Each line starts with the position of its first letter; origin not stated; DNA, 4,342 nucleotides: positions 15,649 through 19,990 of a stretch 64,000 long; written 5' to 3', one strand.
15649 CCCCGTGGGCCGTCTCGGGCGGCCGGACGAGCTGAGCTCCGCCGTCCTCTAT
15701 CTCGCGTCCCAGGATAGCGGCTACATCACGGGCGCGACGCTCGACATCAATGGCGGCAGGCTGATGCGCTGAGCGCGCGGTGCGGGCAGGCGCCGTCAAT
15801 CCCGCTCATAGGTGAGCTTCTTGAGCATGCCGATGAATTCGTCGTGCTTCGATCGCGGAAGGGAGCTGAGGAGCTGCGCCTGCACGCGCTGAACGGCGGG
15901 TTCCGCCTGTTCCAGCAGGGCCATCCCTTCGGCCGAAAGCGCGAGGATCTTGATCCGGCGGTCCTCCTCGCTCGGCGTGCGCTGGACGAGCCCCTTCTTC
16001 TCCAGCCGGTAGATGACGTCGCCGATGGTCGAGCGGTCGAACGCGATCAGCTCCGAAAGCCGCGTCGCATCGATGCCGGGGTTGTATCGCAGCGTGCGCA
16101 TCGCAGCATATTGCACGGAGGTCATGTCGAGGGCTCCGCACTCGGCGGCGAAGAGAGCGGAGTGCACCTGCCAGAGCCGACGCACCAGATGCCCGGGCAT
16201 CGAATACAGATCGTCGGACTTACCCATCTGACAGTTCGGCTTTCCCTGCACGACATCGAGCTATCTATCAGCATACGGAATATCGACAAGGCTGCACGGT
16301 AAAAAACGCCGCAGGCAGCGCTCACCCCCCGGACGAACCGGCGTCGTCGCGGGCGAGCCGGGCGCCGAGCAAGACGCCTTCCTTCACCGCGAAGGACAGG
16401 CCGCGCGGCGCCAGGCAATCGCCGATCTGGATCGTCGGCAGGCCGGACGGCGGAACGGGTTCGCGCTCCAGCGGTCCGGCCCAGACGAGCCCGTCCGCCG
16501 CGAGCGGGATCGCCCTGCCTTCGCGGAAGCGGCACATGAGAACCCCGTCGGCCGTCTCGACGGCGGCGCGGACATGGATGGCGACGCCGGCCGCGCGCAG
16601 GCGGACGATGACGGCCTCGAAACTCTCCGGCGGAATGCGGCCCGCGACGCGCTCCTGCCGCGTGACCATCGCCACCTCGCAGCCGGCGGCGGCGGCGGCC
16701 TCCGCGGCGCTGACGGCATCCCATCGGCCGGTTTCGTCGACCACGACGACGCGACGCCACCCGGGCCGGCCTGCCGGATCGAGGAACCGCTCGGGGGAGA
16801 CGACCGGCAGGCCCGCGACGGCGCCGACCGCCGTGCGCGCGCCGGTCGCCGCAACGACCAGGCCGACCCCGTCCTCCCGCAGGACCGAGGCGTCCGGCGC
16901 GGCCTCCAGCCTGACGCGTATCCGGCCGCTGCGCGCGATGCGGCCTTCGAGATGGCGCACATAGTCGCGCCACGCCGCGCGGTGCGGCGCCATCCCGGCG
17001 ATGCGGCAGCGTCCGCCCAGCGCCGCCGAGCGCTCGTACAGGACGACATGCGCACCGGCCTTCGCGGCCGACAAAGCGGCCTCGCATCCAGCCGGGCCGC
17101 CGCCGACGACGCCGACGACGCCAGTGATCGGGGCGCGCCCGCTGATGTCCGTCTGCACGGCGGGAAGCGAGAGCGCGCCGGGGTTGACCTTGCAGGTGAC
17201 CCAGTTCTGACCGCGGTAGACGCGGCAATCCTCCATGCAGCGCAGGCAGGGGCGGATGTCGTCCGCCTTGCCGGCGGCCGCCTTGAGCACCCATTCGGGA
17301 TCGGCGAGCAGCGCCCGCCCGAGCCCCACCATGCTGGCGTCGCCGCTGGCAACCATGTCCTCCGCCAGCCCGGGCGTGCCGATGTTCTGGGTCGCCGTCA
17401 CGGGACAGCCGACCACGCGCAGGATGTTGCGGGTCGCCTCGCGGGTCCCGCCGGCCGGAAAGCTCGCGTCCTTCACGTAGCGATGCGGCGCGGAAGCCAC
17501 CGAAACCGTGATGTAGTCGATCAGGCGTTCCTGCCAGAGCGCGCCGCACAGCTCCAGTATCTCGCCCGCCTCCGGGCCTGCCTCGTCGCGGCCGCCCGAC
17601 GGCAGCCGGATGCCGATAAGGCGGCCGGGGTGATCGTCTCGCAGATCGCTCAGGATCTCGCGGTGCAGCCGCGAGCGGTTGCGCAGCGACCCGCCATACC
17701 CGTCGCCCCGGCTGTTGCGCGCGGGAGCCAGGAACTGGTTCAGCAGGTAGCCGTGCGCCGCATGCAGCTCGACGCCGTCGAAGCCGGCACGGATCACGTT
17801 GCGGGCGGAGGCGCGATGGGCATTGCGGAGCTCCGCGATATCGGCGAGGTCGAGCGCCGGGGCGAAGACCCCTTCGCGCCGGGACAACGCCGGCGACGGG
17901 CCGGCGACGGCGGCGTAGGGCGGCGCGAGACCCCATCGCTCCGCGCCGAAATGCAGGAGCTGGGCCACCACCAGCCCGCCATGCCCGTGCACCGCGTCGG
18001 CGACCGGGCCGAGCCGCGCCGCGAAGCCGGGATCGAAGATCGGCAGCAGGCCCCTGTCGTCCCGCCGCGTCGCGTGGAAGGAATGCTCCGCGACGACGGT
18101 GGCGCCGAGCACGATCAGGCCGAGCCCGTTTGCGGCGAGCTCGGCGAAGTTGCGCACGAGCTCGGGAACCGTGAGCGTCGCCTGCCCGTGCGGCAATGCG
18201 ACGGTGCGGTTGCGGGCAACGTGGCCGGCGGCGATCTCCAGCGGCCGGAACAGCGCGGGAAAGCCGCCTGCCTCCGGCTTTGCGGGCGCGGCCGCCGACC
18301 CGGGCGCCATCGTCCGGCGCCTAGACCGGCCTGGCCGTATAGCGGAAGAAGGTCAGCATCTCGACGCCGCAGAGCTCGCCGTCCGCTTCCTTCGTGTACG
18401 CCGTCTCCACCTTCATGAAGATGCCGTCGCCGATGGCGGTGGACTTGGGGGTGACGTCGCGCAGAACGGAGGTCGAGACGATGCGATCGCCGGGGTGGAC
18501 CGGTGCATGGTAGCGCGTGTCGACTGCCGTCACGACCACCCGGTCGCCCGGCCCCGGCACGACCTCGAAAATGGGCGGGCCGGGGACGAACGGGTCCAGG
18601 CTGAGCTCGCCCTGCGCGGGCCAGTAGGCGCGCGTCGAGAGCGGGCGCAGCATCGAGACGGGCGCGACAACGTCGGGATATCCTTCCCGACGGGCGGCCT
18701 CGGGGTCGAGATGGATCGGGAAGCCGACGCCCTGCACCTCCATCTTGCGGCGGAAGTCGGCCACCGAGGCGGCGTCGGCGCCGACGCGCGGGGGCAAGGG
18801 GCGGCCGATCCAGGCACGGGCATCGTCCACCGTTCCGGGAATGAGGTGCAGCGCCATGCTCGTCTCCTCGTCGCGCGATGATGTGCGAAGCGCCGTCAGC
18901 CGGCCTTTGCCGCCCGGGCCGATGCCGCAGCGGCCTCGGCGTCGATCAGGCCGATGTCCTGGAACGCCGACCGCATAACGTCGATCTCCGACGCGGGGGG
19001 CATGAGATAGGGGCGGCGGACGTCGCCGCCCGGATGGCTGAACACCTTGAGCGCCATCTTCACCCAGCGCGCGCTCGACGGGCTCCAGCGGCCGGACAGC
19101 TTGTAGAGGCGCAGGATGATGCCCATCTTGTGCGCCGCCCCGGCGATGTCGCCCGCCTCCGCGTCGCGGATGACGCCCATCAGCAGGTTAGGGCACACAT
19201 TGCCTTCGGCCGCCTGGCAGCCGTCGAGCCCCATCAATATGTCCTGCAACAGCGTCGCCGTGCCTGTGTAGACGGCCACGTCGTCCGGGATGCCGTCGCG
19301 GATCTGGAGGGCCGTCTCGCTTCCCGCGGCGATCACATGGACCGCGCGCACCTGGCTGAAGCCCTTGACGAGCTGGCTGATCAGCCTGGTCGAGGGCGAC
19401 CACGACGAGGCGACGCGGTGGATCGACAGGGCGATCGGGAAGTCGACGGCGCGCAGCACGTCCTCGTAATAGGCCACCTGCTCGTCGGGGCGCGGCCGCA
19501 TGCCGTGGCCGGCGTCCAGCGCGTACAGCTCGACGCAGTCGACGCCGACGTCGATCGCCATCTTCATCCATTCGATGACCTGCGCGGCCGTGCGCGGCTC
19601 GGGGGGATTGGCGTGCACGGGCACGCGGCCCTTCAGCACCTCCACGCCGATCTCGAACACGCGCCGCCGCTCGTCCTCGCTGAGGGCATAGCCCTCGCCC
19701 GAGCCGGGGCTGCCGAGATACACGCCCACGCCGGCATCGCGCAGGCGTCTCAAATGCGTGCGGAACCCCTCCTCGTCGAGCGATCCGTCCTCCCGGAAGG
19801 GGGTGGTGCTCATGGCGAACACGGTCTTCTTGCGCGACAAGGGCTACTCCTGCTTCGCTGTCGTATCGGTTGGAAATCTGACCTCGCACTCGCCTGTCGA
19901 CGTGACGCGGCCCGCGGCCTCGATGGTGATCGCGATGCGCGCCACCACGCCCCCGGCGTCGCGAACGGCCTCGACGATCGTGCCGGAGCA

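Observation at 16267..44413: A 28-kb MarR regulon readable from the DNA: about 7 copies of ATCAG-YATR-CTGAT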

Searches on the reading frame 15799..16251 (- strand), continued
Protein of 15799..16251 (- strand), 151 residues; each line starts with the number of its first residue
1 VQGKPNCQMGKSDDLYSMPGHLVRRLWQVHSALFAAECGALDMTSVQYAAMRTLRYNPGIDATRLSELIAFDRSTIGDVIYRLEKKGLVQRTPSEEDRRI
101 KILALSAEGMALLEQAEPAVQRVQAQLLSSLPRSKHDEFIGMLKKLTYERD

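Call 25: search_protein_families(library=ncbifam, proteins=[window:15799-16227:-], max_evalue=0.00001)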
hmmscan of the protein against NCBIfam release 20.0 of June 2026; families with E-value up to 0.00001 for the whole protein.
window:15799-16227:- (143 aa): 9 families
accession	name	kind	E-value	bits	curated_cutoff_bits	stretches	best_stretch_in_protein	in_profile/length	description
NF053777.1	Saro0803TransReg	equivalog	2.6e-17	62.8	200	1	8-138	8-138/140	Saro_0803 family transcriptional regulator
NF041230.1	BagL_FevM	exception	2.5e-15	56.8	230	1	12-138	17-141/145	MarR family transcriptional regulator BagL/FevM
NF052638.1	TransRegOhrRVib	equivalog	1e-14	54.4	200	1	32-118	32-118/141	transcriptional regulator OhrR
TIGR02337.1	HpaR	equivalog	1.7e-13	50.6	121.2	1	32-138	23-129/130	homoprotocatechuate degradation operon regulator HpaR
NF002926.0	PRK03573.1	equivalog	1.1e-09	38.3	120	1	14-138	8-133/144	transcriptional regulator SlyA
NF008565.1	PRK11512.1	equivalog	1.6e-09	37.9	240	1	12-118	15-121/144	multiple antibiotic resistance transcriptional regulator MarR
NF045593.1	bilirub_TF_BilQ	equivalog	4.2e-09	36.2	125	1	49-140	42-133/135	bilirubin utilization transcriptional regulator BilQ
NF008122.0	PRK10870.1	equivalog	6.1e-08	32.6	157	1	49-139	69-159/176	transcriptional repressor MprA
NF053755.1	MsvR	equivalog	3.9e-06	26.7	220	1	62-131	37-105/236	transcriptional factor MsvR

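Call 41: search_protein_families(library=pfam, alignment_id=A2, max_evalue=0.00001)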
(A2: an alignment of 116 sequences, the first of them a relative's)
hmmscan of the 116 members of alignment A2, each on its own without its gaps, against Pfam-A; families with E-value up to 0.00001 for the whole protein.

A. member 1, L002:8056-9000:- (315 aa): 2 families
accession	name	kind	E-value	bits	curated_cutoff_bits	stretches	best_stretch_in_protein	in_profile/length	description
PF07883.17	Cupin_2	-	3.9e-26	91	27.2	1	61-128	2-68/70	Cupin domain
PF02311.25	AraC_binding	-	1.8e-06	28.2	21.1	1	67-126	13-71/135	AraC-like ligand binding domain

B. families by the number of members that match (of 116 scanned): 55 families (the first 25 are shown)
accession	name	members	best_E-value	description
PF07883.17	Cupin_2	23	6.8e-28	Cupin domain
PF00596.27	Aldolase_II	18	3.5e-32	Class II Aldolase and Adducin N-terminal domain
PF01494.25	FAD_binding_3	16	1.2e-68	FAD binding domain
PF02311.25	AraC_binding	12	1.7e-09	AraC-like ligand binding domain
PF13417.12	GST_N_3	10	7.2e-20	Glutathione S-transferase, N-terminal domain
PF13409.12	GST_N_2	10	8.1e-20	Glutathione S-transferase, N-terminal domain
PF02798.26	GST_N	10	3.5e-14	Glutathione S-transferase, N-terminal domain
PF13410.11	GST_C_2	10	3.4e-07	Glutathione S-transferase, C-terminal domain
PF01266.30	DAO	8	2.5e-12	FAD dependent oxidoreductase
PF07976.19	Phe_hydrox_dim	7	6.5e-58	Phenol hydroxylase, C-terminal dimerisation domain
PF03401.19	TctC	6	2.4e-54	Tripartite tricarboxylate transporter family receptor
PF11794.13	HpaB_N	5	3.8e-71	4-hydroxyphenylacetate 3-hydroxylase N terminal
PF03241.18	HpaB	5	7e-39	4-hydroxyphenylacetate 3-hydroxylase C terminal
PF00171.27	Aldedh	4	5.1e-155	Aldehyde dehydrogenase family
PF13561.12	adh_short_C2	4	7.5e-62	Enoyl-(Acyl carrier protein) reductase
PF01047.28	MarR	4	3.2e-11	MarR family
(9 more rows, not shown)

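Call 63: search_solved_structures(query=L008:9664-11601:+, max_evalue=1e-20)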
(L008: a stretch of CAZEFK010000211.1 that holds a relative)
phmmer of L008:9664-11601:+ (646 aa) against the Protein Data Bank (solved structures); distinct sequences matched with E-value up to 1e-20: 26.
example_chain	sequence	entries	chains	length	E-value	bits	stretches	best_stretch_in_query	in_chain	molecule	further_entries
2dkh_A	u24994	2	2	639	1.8e-273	912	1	1-640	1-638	3-hydroxybenzoate hydroxylase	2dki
1pn0_A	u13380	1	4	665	5.1e-109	368.6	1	191-640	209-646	Phenol 2-monooxygenase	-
1foh_A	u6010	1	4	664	5.3e-107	362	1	191-640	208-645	PHENOL HYDROXYLASE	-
8r2u_A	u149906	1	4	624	5.3e-101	342.1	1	30-639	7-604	Phenol 2-monooxygenase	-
7yj0_A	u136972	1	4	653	1.6e-52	181.9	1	32-640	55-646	VibO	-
5vqb_A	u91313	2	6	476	4.2e-37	131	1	195-417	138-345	Rifampin monooxygenase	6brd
2qa2_A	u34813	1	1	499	2.4e-35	125.2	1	36-405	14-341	Polyketide oxygenase CabE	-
5kow_A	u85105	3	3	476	8.7e-35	123.3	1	197-416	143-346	Pentachlorophenol 4-monooxygenase | Putative rifampin monooxygenase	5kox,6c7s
2qa1_A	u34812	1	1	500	1.9e-31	112.3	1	176-405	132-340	Polyketide oxygenase PgaE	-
4icy_A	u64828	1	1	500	2.3e-31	112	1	176-405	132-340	Polyketide oxygenase PgaE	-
4x4j_A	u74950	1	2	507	5.3e-31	110.8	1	192-408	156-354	Putative oxygenase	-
6j0z_C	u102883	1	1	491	1e-30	109.9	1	173-404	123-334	Putative angucycline-like polyketide oxygenase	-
4k2x_A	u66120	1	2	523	1.2e-28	103.1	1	197-414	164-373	Polyketide oxygenase/hydroxylase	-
7vwp_D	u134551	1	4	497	1.3e-28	102.9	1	178-403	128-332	FlsO1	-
4k5r_A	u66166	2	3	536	2.5e-27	98.7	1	196-503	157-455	Oxygenase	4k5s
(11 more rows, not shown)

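Call 75: search_protein_families(library=pfam, proteins=[L063:8593-9645:-, L063:12407-13387:-, L063:6863-8083:+, L063:8143-8499:+, L063:13817-14530:+, L063:14557-15414:+, L063:15414-16427:+, L040:7041-8540:-, L033:8808-9587:-, L033:10916-11848:+], max_evalue=0.00001)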
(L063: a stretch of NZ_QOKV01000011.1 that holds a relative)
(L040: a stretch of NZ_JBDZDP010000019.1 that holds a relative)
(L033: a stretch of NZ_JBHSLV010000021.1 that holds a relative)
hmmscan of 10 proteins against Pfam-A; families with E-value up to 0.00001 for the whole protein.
L063:8593-9645:- (351 aa): 3 families
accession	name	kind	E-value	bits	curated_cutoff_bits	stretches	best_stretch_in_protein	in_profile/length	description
PF01408.29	GFO_IDH_MocA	-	6.3e-27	95.1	24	1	4-126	1-120/120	Oxidoreductase family, NAD-binding Rossmann fold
PF22725.1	GFO_IDH_MocA_C3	-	3.5e-21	75.9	27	1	135-240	2-110/124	GFO/IDH/MocA C-terminal domain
PF02894.22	GFO_IDH_MocA_C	-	8.9e-17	62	22.9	1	138-348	1-218/218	Oxidoreductase family, C-terminal alpha/beta domain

L063:12407-13387:- (327 aa): 2 families
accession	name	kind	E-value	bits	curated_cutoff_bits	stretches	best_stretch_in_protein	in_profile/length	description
PF02737.24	3HCDH_N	-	2.2e-43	148.7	22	1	12-186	2-178/180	3-hydroxyacyl-CoA dehydrogenase, NAD binding domain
PF00725.27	3HCDH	-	5.2e-09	36.9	22.1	1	191-259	1-69/97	3-hydroxyacyl-CoA dehydrogenase, C-terminal domain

L063:6863-8083:+ (407 aa): 3 families
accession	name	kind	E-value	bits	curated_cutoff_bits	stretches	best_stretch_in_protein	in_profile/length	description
PF13458.12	Peripla_BP_6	-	1.3e-104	351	31.7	1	33-370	2-339/343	Periplasmic binding protein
PF13433.12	Peripla_BP_5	-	6.6e-17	62.1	27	1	33-364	1-328/363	Periplasmic binding protein domain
PF01094.35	ANF_receptor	-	1.1e-08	35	25.4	1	55-330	4-297/353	Receptor family ligand binding region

L063:8143-8499:+ (119 aa): 1 family
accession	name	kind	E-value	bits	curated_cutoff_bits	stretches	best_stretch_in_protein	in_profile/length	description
PF07978.19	NIPSNAP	-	9.1e-26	90.5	22.3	1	4-103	2-102/102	NIPSNAP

L063:13817-14530:+ (238 aa): 4 families
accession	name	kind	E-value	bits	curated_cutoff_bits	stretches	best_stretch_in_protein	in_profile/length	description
PF00106.31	adh_short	-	3e-39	135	26.6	1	4-188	1-188/195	short chain dehydrogenase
PF13561.12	adh_short_C2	-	8.1e-39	134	27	1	10-234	1-234/236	Enoyl-(Acyl carrier protein) reductase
PF01370.27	Epimerase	-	3.4e-09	36.9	20.9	1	6-134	1-115/240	NAD dependent epimerase/dehydratase family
PF08659.16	KR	-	1.6e-08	35.1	22.6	1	6-175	3-174/180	KR domain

L063:14557-15414:+ (286 aa): 1 family
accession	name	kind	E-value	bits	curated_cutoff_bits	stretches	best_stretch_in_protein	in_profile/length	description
PF02653.21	BPD_transp_2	-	8.2e-32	110.8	26.8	1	9-274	2-269/269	Branched-chain amino acid transport system / permease component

L063:15414-16427:+ (338 aa): 1 family
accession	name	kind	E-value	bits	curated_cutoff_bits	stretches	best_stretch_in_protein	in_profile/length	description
PF02653.21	BPD_transp_2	-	5.6e-33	114.7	26.8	1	45-311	2-268/269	Branched-chain amino acid transport system / permease component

L040:7041-8540:- (500 aa): 9 families
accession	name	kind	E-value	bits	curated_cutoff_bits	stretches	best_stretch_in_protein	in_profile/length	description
PF00890.30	FAD_binding_2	-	9.5e-52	177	20.4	2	17-244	1-243/414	FAD binding domain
PF01266.30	DAO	-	2.5e-12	47.4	27.9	1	17-86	1-58/353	FAD dependent oxidoreductase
PF03486.20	HI0933_like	-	1.1e-10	41.8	50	0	17-49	2-34/244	HI0933-like protein Rossmann domain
PF12831.13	FAD_oxidored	-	4.1e-10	40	27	1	17-203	1-146/416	FAD dependent oxidoreductase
PF13450.12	NAD_binding_8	-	3.6e-08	34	21.9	1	20-53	1-34/68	NAD(P)-binding Rossmann-like domain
PF07992.20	Pyr_redox_2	-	8e-08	32.5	26.1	1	17-213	2-119/291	Pyridine nucleotide-disulphide oxidoreductase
PF01134.28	GIDA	-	3.7e-07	30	22.1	0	17-53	1-37/391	Glucose inhibited division protein A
PF01946.23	Thi4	-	2.3e-06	27.5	26.2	1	12-55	14-58/235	Thi4 family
PF01494.25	FAD_binding_3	-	3e-06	27.1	22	1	15-49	1-35/349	FAD binding domain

L033:8808-9587:- (260 aa): 1 family
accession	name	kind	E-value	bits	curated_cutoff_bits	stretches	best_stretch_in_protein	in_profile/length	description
PF00596.27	Aldolase_II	-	3.9e-32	112.1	22.2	1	31-217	1-183/183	Class II Aldolase and Adducin N-terminal domain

L033:10916-11848:+ (311 aa): 1 family
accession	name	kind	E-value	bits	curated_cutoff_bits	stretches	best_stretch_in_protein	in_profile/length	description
PF03401.19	TctC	-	2.4e-54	185.1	27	1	38-307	3-273/274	Tripartite tricarboxylate transporter family receptor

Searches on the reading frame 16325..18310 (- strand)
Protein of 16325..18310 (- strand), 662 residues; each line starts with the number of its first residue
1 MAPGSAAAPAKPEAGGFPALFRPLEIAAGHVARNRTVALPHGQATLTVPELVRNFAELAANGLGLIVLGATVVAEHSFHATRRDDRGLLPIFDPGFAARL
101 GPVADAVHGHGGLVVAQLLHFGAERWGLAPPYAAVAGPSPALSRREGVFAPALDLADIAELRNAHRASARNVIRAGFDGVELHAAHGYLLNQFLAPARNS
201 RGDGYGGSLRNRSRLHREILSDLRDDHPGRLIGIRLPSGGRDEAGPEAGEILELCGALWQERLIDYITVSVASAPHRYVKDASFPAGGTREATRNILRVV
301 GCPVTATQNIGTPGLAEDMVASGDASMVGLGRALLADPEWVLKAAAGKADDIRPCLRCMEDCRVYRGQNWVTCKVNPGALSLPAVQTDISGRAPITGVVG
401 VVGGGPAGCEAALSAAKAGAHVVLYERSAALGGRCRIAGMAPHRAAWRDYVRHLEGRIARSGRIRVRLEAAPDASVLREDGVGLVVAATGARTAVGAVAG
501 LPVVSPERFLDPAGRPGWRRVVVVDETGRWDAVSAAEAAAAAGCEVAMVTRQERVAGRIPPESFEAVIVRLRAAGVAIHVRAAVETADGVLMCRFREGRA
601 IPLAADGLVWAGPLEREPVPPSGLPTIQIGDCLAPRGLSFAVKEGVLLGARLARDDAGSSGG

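Call 5: search_protein_families(library=pfam, proteins=[window:16325-18310:-])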
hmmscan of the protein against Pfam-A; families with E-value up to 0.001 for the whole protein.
window:16325-18310:- (662 aa): 7 families
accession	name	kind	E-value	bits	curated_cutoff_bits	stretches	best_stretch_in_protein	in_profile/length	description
PF00724.26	Oxidored_FMN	-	9.4e-41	140.6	27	1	20-350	2-341/342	NADH:flavin oxidoreductase / NADH oxidase family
PF07992.20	Pyr_redox_2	-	5.2e-11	42.9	26.1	1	401-611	5-234/291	Pyridine nucleotide-disulphide oxidoreductase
PF12831.13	FAD_oxidored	-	2.3e-08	34.2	27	1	400-468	3-70/416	FAD dependent oxidoreductase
PF00070.33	Pyr_redox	-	1.2e-07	32.6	22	0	399-431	2-34/82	Pyridine nucleotide-disulphide oxidoreductase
PF13450.12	NAD_binding_8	-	8.6e-07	29.6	21.9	1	401-436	1-36/68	NAD(P)-binding Rossmann-like domain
PF01134.28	GIDA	-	2.9e-06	27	22.1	1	399-427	2-30/391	Glucose inhibited division protein A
PF03486.20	HI0933_like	-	7.6e-05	22.7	50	1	400-439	4-43/244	HI0933-like protein Rossmann domain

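Call 25: search_protein_families(library=ncbifam, proteins=[window:16325-18310:-], max_evalue=0.00001)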
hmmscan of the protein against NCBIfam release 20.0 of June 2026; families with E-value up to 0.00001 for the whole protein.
window:16325-18310:- (662 aa): 14 families
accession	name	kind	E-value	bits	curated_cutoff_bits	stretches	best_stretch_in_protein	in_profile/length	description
TIGR03997.1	mycofact_OYE_2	equivalog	2.3e-95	320.4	793.15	1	20-650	2-643/645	mycofactocin system FadH/OYE family oxidoreductase 2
NF041087.1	bile_acid_BaiCD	equivalog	1.3e-61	208.5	825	1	53-611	41-594/642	bile acid Fe-S flavoenzyme BaiCD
NF045599.1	bili_reduct_long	exception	9.6e-59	199.2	750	1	55-645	40-634/641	bilirubin reductase, long form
TIGR03996.1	mycofact_OYE_1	hypoth_equivalog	2.3e-50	171.8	627.9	1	58-645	43-629/633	mycofactocin system FadH/OYE family oxidoreductase 1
NF045592.1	bili_reduct_N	equivalog_domain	5.2e-31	108.1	425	1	22-363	4-349/363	bilirubin reductase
NF010047.0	PRK13523.1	equivalog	2.5e-29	102.4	431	1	57-352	47-328/339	NADPH dehydrogenase NamA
NF006101.0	PRK08255.1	equivalog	7.9e-28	97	1078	1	135-347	523-733/768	bifunctional salicylyl-CoA 5-hydroxylase/oxidoreductase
NF007899.0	PRK10605.1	subfamily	7e-22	78.2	403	1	144-341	143-334/365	N-ethylmaleimide reductase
NF003585.0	PRK05249.1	equivalog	1.1e-08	34.1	465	1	401-454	11-63/464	Si-specific NAD(P)(+) transhydrogenase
TIGR03467.1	HpnE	equivalog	3.6e-07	29.9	283.05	1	399-438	1-40/430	hydroxysqualene dehydroxylase HpnE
TIGR02053.1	MerA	equivalog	4.6e-07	29.2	454.45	0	485-586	133-233/465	mercury(II) reductase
NF004776.0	PRK06116.1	equivalog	3.1e-06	26.5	480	0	401-447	9-54/450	glutathione-disulfide reductase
NF005883.0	PRK07845.1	equivalog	5e-06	25.7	479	1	399-444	5-49/466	NAD(P)H-quinone dehydrogenase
TIGR01350.1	lipoamide_DH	equivalog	6.9e-06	25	408.8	0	401-445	6-49/461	dihydrolipoyl dehydrogenase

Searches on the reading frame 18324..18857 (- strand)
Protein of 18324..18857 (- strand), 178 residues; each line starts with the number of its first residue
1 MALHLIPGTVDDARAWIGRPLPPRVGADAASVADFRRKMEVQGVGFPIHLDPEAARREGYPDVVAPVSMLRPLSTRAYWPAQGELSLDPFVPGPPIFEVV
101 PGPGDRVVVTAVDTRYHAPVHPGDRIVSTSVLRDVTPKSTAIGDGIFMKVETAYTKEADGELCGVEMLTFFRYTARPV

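Call 5: search_protein_families(library=pfam, proteins=[window:18324-18857:-])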
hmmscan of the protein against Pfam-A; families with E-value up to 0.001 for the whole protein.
window:18324-18857:- (178 aa): 1 family
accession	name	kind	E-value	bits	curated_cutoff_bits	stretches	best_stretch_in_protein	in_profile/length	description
PF13452.11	FAS1_DH_region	-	1.3e-14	54.9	22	1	32-159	19-126/132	FAS1-like, dehydratase domain region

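Call 25: search_protein_families(library=ncbifam, proteins=[window:18324-18857:-], max_evalue=0.00001)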
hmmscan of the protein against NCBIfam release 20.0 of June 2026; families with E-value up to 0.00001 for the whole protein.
window:18324-18857:- (178 aa): 0 families

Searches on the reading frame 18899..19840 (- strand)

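Call 5: search_protein_families(library=pfam, proteins=[window:18899-19840:-])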
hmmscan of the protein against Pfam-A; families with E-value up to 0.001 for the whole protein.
window:18899-19840:- (314 aa): 1 family
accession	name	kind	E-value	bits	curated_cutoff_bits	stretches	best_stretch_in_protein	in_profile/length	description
PF00701.28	DHDPS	-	7.3e-22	77.9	22.1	1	6-279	4-272/289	Dihydrodipicolinate synthetase family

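Call 25: search_protein_families(library=ncbifam, proteins=[window:18899-19840:-], max_evalue=0.00001)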
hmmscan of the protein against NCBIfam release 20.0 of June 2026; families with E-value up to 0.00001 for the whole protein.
window:18899-19840:- (314 aa): 7 families
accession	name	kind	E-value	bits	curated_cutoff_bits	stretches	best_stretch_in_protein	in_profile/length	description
TIGR00674.1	dapA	equivalog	5.9e-20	71.3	206.15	1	12-245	7-236/286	4-hydroxy-tetrahydrodipicolinate synthase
NF040954.1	Arch_KDGaldase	equivalog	8.1e-14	51.6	390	1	12-259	8-245/288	bifunctional 2-dehydro-3-deoxy-phosphogluconate/2-dehydro-3-deoxy-6-phosphogalactonate aldolase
NF002958.0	PRK03620.1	subfamily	1.8e-13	50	278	1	6-283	13-286/307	5-dehydro-4-deoxyglucarate dehydratase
TIGR02313.1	HpaI-NOT-DapA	exception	2.8e-12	46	396.7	1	11-238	8-233/294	2,4-dihydroxyhept-2-ene-1,7-dioic acid aldolase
NF003164.0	PRK04147.1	equivalog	1.2e-10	41.1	281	1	4-236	4-232/294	N-acetylneuraminate lyase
TIGR00683.1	nanA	equivalog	2.2e-10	40.3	382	1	5-236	2-229/293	N-acetylneuraminate lyase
TIGR03249.1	KdgD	equivalog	7.4e-10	38.4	373.95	1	7-105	12-108/299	5-dehydro-4-deoxyglucarate dehydratase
